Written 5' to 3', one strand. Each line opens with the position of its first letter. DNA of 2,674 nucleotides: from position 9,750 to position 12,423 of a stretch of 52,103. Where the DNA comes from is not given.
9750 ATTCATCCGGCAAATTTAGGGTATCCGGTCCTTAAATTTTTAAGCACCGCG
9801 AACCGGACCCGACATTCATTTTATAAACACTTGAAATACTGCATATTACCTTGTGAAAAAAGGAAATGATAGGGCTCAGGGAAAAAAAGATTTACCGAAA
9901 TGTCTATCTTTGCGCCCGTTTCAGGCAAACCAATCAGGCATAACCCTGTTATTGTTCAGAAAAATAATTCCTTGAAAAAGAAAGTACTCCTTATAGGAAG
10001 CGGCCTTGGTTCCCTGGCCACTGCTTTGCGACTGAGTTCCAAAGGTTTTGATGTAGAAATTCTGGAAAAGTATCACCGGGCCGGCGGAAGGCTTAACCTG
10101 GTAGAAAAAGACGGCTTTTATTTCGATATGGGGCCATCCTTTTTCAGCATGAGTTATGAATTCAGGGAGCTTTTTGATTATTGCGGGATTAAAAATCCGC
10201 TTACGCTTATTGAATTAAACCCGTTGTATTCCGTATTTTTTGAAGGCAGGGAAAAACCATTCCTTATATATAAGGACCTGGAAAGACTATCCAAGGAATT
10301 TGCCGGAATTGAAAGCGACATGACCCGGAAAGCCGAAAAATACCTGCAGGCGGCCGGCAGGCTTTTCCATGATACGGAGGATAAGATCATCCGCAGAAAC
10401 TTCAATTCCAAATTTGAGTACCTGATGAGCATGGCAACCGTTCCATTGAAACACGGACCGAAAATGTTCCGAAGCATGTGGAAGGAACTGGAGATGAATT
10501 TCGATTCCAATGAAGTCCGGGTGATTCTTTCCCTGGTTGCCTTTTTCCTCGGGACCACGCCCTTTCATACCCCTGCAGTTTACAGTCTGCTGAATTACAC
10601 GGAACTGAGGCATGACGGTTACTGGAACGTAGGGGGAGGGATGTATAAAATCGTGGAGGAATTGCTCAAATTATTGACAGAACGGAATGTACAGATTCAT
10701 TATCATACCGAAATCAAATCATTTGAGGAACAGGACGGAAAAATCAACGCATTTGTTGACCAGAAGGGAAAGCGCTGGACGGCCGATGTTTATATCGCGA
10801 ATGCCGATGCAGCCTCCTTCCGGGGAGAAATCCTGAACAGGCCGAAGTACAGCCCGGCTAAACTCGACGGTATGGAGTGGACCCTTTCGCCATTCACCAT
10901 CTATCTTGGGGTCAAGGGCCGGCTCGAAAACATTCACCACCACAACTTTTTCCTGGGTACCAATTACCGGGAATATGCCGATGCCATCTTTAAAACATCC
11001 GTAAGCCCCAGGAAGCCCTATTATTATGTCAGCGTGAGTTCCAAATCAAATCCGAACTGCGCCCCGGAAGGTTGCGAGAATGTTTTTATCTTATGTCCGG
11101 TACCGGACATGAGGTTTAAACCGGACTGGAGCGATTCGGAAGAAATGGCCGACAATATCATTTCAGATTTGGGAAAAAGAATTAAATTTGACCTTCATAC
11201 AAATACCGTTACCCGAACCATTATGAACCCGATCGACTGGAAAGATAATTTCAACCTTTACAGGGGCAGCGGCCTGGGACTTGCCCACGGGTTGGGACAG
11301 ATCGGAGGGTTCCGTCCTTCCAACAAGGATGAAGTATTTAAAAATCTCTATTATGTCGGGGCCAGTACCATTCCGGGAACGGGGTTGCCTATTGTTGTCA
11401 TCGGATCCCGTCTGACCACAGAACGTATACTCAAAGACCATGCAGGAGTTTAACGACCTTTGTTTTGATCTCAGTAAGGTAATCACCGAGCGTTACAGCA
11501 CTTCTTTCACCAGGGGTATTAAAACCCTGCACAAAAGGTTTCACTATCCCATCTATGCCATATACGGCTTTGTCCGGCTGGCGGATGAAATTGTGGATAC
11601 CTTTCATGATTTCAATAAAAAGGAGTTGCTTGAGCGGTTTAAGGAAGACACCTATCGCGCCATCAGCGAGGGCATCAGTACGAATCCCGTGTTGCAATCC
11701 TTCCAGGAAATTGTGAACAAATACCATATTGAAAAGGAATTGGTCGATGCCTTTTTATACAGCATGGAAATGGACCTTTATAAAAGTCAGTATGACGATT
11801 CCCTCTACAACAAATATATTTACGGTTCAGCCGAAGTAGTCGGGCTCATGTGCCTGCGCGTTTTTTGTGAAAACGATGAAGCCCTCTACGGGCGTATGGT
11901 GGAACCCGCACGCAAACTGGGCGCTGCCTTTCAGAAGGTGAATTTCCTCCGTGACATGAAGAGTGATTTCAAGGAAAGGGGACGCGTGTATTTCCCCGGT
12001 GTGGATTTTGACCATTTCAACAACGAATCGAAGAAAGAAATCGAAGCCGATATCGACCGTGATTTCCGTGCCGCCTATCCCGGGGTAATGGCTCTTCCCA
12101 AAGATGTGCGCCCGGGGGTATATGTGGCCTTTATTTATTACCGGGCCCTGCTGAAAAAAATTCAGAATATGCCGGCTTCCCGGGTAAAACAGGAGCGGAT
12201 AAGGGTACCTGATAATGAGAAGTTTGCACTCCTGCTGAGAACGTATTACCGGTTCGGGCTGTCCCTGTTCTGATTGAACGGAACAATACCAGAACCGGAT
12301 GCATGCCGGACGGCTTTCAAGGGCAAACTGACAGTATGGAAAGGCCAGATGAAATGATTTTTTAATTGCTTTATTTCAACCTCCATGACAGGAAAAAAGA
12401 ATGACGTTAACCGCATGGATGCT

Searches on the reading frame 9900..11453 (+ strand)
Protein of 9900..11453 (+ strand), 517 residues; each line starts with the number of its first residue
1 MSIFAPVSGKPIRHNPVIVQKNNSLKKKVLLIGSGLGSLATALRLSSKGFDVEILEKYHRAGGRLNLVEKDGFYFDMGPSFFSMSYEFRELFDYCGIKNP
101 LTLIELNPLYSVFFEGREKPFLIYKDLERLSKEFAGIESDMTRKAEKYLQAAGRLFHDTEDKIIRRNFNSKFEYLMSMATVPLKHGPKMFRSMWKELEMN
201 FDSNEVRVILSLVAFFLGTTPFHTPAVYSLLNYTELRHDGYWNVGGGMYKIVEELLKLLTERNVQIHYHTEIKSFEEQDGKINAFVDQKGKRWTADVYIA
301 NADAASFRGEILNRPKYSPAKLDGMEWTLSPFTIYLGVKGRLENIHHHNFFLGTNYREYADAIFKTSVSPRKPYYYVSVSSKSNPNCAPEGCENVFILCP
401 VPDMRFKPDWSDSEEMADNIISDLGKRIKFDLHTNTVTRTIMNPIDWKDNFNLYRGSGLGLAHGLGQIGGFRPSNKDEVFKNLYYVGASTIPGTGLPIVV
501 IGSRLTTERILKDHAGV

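Call 71: search_protein_families(library=pfam, proteins=[window:9900-11453:+], max_evalue=0.00001)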
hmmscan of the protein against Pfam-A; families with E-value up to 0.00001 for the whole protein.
window:9900-11453:+ (517 aa): 3 families
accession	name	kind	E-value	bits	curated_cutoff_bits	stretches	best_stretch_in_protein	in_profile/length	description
PF01593.30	Amino_oxidase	-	5.4e-25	89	19.8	1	39-497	4-429/443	Flavin containing amine oxidoreductase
PF13450.12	NAD_binding_8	-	3.1e-11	43.8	21.9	1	32-94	2-67/68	NAD(P)-binding Rossmann-like domain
PF01266.30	DAO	-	4.1e-07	30.3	27.9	0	249-308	149-207/353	FAD dependent oxidoreductase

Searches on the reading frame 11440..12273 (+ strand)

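Call 71: search_protein_families(library=pfam, proteins=[window:11440-12273:+], max_evalue=0.00001)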
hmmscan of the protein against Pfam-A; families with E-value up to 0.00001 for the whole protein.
window:11440-12273:+ (277 aa): 1 family
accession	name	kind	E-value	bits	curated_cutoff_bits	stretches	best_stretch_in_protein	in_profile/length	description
PF00494.24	SQS_PSY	-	2.4e-46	159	26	1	17-257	2-260/263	Squalene/phytoene synthase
